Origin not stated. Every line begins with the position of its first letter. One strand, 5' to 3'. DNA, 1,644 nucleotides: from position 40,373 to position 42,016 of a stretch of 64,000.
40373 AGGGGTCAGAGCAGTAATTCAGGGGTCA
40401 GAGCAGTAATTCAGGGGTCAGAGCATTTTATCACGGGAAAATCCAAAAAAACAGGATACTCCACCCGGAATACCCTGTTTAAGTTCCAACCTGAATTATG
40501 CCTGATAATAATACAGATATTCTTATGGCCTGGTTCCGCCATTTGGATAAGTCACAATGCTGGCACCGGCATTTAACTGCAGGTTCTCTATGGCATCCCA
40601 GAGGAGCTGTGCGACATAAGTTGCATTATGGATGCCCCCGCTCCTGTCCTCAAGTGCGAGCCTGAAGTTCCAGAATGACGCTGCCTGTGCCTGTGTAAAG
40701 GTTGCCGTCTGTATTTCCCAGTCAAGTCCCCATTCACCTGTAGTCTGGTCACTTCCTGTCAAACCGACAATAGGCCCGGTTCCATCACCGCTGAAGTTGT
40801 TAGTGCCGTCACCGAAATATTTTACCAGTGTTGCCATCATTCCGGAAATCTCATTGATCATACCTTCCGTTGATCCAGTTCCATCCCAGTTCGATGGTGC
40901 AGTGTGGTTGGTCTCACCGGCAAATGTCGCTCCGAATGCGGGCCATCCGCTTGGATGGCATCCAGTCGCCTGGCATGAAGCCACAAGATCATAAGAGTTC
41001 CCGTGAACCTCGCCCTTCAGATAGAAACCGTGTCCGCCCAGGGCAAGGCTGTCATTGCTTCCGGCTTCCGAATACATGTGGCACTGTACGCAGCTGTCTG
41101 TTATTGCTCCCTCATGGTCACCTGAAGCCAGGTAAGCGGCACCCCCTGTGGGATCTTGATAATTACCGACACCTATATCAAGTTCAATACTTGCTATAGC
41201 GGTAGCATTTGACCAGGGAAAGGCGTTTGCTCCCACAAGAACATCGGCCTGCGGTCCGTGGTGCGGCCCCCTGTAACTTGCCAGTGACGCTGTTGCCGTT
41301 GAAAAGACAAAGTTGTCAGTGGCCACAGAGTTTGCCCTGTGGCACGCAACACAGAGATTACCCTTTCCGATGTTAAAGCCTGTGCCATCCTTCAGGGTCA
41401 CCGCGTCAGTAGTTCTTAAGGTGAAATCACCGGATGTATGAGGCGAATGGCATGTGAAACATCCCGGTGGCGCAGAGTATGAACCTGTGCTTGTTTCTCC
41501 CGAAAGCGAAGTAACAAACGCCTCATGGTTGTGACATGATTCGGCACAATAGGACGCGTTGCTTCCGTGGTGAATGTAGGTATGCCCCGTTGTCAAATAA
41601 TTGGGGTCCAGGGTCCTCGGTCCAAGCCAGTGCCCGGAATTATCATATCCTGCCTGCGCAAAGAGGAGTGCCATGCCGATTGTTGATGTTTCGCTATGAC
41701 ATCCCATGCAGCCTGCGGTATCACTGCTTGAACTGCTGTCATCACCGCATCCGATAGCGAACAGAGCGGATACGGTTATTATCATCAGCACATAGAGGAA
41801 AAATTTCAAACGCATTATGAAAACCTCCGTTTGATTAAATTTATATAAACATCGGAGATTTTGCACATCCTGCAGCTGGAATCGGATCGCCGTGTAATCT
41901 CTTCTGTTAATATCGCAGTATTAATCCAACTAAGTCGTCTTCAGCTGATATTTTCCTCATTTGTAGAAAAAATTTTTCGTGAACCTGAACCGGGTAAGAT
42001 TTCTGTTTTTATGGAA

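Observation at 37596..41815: Repeat-flanked porin-like beta-barrel, 13-heme cytochrome, and a convergent lipoprotein multiheme cytochrome: candidate porin-cytochrome (extracellular electron transfer) module in an accessory island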

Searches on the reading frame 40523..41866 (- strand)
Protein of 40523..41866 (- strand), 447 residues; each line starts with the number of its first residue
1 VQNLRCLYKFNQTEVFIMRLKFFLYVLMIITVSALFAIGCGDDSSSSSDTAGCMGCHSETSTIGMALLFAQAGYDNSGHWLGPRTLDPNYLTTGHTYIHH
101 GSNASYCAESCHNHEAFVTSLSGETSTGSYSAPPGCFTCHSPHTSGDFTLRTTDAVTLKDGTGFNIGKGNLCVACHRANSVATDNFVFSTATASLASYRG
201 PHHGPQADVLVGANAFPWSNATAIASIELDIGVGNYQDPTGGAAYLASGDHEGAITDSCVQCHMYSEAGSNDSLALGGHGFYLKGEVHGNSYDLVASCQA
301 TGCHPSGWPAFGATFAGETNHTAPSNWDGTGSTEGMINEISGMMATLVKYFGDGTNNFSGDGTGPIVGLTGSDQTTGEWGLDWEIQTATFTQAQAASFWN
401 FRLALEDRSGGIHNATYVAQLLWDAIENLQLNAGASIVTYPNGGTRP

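Call 4: search_protein_families(library=pfam, proteins=[window:40523-41866:-], max_evalue=0.1)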
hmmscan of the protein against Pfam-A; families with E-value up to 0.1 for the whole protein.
window:40523-41866:- (447 aa): 4 families
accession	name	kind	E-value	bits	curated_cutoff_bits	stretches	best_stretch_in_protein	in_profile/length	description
PF09699.15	Paired_CXXCH_1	-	0.0012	18.9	20.6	0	135-147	8-21/41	Doubled CXXCH motif (Paired_CXXCH_1)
PF14522.11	Cytochrome_C7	-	0.0089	16.3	24.8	0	135-181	15-53/67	Cytochrome c7 and related cytochrome c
PF07635.16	PSCyt1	-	0.021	15.9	22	0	136-163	1-29/59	Planctomycete cytochrome C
PF22113.1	Mtrc-MtrF_II-IV_dom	-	0.022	14.8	30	0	170-306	29-129/176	Outer membrane cytochrome MtrC/MtrF-like, domains II/IV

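Call 5: search_protein_families(library=ncbifam, proteins=[window:40523-41866:-], max_evalue=0.1)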
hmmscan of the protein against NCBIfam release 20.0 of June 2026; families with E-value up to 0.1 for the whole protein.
window:40523-41866:- (447 aa): 1 family
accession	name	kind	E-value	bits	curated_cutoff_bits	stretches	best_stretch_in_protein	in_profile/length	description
TIGR01905.1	paired_CXXCH_1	subfamily_domain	0.049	13.5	25.2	0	135-146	8-19/41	doubled CXXCH domain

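Call 18: search_solved_structures(query=window:40523-41815:-, max_evalue=1)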
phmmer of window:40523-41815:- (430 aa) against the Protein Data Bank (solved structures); distinct sequences matched with E-value up to 1: 3.
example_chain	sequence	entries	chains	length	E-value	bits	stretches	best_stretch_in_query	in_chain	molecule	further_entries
9n43_A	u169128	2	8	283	0.17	13.9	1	233-297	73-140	Class II aldolase/adducin N-terminal domain-containing protein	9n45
2i2s_A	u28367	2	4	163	0.42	12.7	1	56-126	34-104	Outer capsid protein VP4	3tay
1bb9_A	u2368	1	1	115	0.84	11.7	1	80-144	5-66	AMPHIPHYSIN 2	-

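Call 20: find_homologous_proteins(query=window:40523-41815:-)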
Query window:40523-41815:- (430 aa): 70 proteins with E <= 0.001 among 8000 candidates.
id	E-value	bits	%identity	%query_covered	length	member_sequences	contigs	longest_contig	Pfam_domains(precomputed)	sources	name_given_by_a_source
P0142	3.0e-294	994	100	100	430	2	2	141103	-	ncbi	-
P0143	1.6e-212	724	75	100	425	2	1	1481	-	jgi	jgi:hypothetical protein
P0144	1.4e-186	639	67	100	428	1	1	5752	-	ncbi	-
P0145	3.1e-100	354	45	100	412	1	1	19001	-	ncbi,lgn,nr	ncbi:MAG: hypothetical protein JW864_10680 [Spirochaetes bacterium]|nr:hypothetical protein [Spiroch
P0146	2.0e-96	342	44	100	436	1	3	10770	PF09699.16,PF22113.2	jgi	jgi:hypothetical protein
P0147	2.2e-90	322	42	95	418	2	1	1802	PF09699.16,PF14522.12,PF22113.2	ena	-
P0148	5.4e-89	317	44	97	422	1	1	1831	PF09699.16,PF14522.12,PF22113.2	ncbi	-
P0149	2.9e-88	315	44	98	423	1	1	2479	PF14522.12,PF22113.2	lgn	-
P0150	2.4e-85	305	41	100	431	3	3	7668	PF14522.12,PF22113.2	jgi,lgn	-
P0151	2.1e-83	299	43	91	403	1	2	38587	PF09699.16,PF14522.12,PF22113.2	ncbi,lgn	-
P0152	2.9e-83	298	44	91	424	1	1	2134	PF09699.16,PF14522.12,PF22113.2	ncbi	-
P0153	8.4e-81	290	40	99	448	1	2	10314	PF22113.2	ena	-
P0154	8.7e-77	277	40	100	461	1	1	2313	PF14522.12,PF22113.2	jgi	jgi:hypothetical protein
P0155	1.2e-74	270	40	100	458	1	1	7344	-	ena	-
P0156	2.9e-69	252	36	99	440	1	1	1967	PF22113.2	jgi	jgi:hypothetical protein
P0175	1.6e-37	148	32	80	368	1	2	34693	PF09699.16,PF14537.12,PF14522.12,PF22113.2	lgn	-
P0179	1.6e-36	144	30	90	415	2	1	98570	PF09699.16,PF14537.12,PF14522.12,PF22113.2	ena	-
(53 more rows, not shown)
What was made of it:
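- Checked: Lipoprotein gene: the convergent ORF 40523-41815 encodes 430 aa from the ATG, an exact match to database protein P0142 (call 20).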

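Call 41: search_solved_structures(query=A2, max_evalue=10)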
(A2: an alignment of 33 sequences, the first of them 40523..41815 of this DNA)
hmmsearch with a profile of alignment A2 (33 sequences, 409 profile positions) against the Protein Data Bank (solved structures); distinct sequences matched with E-value up to 10: 10.
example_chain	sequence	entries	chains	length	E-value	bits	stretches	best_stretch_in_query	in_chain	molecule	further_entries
8bcx_A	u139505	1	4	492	5.4e-06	28.7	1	262-396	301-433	Nitrite reductase (cytochrome; ammonia-forming)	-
6v0a_A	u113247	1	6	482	0.00014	24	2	265-397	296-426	Nitrite reductase (cytochrome; ammonia-forming)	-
1jni_A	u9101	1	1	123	0.023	16.7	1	219-279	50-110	DIHEME CYTOCHROME C NAPB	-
6i5b_A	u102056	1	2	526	0.11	14.4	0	302-401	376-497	Uncharacterized protein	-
8yts_A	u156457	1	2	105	0.35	12.8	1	1-53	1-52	Cytochrome C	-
9lts_C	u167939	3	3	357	0.8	11.6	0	199-234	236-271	Photosynthetic reaction center cytochrome c subunit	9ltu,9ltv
8yy9_C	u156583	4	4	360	0.83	11.6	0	199-234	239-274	Photosynthetic reaction center cytochrome c subunit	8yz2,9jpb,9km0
8glv_Fm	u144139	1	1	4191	1.4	10.8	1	251-356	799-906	AAA+ ATPase domain-containing protein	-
3sel_X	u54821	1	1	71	1.5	10.8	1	215-271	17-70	CYTOCHROME C7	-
3sj4_X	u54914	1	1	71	1.8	10.5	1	215-271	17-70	CYTOCHROME C7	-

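Call 42: search_solved_structures(query=A2, max_evalue=0.5, show_alignments=4)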
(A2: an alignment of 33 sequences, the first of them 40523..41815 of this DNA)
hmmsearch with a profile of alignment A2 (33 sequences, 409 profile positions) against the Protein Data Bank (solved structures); distinct sequences matched with E-value up to 0.5: 5.
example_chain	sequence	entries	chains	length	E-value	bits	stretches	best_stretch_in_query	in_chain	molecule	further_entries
8bcx_A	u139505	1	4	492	5.4e-06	28.7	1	262-396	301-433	Nitrite reductase (cytochrome; ammonia-forming)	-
6v0a_A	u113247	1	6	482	0.00014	24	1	265-397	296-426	Nitrite reductase (cytochrome; ammonia-forming)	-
1jni_A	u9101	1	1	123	0.023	16.7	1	219-279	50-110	DIHEME CYTOCHROME C NAPB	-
6i5b_A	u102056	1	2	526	0.11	14.4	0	302-401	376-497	Uncharacterized protein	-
8yts_A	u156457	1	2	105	0.35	12.8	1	1-53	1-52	Cytochrome C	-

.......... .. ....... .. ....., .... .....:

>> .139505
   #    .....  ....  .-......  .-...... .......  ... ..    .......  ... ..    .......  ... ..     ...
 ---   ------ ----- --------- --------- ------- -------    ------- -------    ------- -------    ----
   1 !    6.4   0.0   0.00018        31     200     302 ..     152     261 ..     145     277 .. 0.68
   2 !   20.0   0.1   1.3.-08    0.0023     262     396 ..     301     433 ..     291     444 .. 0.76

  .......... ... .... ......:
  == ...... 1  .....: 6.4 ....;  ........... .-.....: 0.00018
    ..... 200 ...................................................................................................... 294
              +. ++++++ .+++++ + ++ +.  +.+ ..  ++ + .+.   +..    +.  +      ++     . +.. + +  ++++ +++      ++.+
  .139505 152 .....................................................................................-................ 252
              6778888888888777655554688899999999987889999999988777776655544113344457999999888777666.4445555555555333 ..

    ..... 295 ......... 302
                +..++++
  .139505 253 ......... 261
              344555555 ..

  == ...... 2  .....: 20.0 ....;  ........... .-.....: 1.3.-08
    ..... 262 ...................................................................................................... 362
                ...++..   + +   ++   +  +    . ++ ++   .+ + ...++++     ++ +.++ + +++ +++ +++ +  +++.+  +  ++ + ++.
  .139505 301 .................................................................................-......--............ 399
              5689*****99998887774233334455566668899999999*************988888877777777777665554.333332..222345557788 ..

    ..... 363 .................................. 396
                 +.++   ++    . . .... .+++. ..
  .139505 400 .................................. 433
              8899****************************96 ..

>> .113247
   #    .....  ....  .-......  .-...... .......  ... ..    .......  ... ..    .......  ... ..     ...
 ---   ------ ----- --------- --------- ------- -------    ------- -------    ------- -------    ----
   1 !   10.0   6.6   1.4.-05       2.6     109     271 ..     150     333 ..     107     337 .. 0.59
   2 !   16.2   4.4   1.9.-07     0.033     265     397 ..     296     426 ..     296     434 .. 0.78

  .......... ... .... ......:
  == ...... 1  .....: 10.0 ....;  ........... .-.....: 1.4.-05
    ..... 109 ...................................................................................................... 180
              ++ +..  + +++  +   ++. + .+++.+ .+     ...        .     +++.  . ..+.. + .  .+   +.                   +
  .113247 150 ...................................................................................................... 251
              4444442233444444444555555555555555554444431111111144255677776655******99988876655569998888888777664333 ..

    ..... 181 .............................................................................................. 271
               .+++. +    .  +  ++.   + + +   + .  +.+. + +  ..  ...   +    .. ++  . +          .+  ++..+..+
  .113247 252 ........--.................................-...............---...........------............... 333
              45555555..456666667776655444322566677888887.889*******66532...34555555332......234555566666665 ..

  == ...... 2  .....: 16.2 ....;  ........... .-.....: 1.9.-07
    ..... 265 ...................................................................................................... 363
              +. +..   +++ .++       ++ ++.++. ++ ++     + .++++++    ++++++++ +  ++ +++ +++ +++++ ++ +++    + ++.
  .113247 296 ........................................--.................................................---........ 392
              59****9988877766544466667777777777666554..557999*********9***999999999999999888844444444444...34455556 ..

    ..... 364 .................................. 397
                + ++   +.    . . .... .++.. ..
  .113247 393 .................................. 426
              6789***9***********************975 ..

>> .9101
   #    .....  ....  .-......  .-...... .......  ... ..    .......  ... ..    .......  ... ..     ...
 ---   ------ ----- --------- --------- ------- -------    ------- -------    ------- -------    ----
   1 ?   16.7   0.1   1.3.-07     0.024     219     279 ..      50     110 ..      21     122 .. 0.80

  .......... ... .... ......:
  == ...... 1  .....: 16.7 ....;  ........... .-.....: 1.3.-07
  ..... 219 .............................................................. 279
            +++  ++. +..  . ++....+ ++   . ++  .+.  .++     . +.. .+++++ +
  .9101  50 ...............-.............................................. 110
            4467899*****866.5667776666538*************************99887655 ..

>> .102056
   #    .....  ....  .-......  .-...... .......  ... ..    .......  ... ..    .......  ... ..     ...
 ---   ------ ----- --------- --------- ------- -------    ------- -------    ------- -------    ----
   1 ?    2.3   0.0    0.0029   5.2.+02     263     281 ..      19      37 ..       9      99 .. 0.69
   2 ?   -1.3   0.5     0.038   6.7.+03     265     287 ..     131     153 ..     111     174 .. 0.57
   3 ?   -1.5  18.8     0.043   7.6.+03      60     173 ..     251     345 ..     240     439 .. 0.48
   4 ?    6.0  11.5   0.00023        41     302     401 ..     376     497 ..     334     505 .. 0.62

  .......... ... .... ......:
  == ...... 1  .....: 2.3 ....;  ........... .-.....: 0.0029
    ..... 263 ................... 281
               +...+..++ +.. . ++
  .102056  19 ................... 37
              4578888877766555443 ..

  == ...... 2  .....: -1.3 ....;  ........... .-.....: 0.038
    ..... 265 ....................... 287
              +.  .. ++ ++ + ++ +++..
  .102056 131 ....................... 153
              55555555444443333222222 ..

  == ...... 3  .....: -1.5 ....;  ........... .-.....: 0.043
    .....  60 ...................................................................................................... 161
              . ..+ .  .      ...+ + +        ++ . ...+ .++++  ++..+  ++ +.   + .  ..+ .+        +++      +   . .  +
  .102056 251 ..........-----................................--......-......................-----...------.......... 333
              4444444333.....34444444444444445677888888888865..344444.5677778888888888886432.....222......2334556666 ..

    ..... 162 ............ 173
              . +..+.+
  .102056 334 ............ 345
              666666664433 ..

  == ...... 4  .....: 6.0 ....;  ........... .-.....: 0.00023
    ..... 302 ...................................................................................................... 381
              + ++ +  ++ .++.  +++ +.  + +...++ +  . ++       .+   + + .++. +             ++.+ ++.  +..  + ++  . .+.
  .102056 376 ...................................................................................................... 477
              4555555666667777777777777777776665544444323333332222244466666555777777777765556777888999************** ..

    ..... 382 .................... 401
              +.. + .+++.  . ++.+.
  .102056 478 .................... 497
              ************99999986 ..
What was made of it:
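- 40523..41815 (-): hexaheme lipoprotein c-type cytochrome (430 aa) with an NrfA/OcwA-like fold. Proposed to be the outer, surface component. Profile search of PDB finds NrfA (8bcx) at 5e-6 through the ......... helix and OcwA at 0.11 (call 42).
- On NrfA-type cytochrome c nitrite reductase (for the lipoprotein): There are six heme sites, and similarity is limited to the C-terminal region (call 42).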

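Call 53: predict_structure(alignment_id=A2)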
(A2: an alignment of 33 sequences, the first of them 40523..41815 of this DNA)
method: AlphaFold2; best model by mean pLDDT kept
length: 430 residues; sequences in the alignment: 33
mean_pLDDT: 68.0   pTM: 0.71
mean pLDDT of the five models: 68.0, 65.4, 60.9, 60.8, 60.2
residues with pLDDT >= 90: 69; 70-90: 158; 50-70: 84; < 50: 119
segments of 3 or more residues with pLDDT < 50: 22-33, 35-44, 47-69, 71-104, 109-124, 126-129, 250-263
pLDDT, mean of each block of 10 residues (from residue 1): 80 73 46 45 48 34 38 43 30 37 49 39 46 71 85 68 73 57 64 89 79 74 86 75 56 36 55 68 76 55 82 89 93 96 93 92 83 90 89 83 94 91 71
secondary structure, 60 per line:
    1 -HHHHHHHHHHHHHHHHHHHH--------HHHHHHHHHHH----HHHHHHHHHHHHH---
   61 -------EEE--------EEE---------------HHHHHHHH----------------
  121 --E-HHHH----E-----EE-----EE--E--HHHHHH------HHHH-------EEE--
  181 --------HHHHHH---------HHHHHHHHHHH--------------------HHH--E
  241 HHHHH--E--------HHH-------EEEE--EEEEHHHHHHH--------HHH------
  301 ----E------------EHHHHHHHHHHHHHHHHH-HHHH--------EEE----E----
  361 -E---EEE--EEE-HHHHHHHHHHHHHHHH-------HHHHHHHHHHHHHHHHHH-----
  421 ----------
elements in order: H2-21 H30-40 H45-57 E68-70 E79-81 H97-104 H125-128 H153-158 H165-168 E176-178 H189-194 H204-214 H241-245 E267-270 E273-276 H277-283 H319-335 H337-340 E349-351 E366-368 E371-373 H375-390 H398-415
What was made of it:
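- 40523..41815 (-): AlphaFold2 mean pLDDT is 68, with the N-terminal third poor (call 53).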

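Call 90: find_encoding_contigs(protein=P0179, flank=5000, max_places=1)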
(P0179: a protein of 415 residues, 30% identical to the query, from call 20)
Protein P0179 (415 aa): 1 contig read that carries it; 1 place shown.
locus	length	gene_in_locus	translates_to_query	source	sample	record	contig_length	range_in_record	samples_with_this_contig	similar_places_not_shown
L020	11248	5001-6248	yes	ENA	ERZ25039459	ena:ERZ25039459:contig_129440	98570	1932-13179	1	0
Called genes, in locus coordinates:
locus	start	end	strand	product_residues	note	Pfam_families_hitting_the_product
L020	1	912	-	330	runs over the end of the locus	-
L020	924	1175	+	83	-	-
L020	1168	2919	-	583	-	PF00561:Abhydrolase_1, PF00975:Thioesterase (weak), PF12146:Hydrolase_4, PF12697:Abhydrolase_6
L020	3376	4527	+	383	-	PF02219:MTHFR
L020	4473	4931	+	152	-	PF12225:DUF5981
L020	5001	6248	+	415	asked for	PF22113:Mtrc-MtrF_II-IV_dom (faint), PF14522:Cytochrome_C7 (faint), PF14537:Cytochrom_c3_2 (faint), PF09699:Paired_CXXCH_1 (faint)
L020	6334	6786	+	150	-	-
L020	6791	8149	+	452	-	PF00512:HisKA, PF02518:HATPase_c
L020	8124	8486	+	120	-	PF00072:Response_reg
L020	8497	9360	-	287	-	PF00348:polyprenyl_synt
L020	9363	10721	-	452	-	PF25323:6TM_PilS, PF00512:HisKA (weak), PF02518:HATPase_c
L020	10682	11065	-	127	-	PF13534:Fer4_17 (faint), PF13187:Fer4_9 (faint), PF12797:Fer4_2 (faint), PF12837:Fer4_6 (faint), PF14697:Fer4_21 (weak), PF12838:Fer4_7, PF13183:Fer4_8 (weak), PF00037:Fer4 (weak), +1 more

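Call 91: find_encoding_contigs(protein=P0175, flank=5000, max_places=1)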
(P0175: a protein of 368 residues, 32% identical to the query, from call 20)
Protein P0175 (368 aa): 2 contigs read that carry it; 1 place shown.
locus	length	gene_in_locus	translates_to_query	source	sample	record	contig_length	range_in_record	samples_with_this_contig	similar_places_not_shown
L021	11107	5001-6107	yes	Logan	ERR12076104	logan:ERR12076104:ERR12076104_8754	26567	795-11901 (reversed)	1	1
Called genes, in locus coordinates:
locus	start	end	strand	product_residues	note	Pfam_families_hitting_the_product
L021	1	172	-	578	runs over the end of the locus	PF00890:FAD_binding_2, PF01266:DAO (weak), PF01946:Thi4 (faint), PF03486:HI0933_like (weak), PF07992:Pyr_redox_2 (weak), PF12831:FAD_oxidored, PF00890:FAD_binding_2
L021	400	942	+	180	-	-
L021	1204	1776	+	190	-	PF00903:Glyoxalase (weak)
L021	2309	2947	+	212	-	PF18914:DUF5666 (faint)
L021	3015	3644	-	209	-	PF02545:Maf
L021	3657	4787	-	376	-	PF01207:Dus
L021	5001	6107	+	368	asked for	PF14522:Cytochrome_C7 (faint), PF14537:Cytochrom_c3_2 (faint), PF09699:Paired_CXXCH_1 (faint), PF22113:Mtrc-MtrF_II-IV_dom (faint)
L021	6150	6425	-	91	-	-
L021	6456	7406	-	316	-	PF03320:FBPase_glpX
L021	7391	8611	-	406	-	PF01676:Metalloenzyme, PF10143:PhosphMutase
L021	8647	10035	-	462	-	PF03447:NAD_binding_3, PF00742:Homoserine_dh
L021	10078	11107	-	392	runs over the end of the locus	PF00155:Aminotran_1_2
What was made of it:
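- Tried and rejected: Neighbourhoods of two distant, non-lipoprotein relatives of the hexaheme were uninformative (calls 90, 91).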
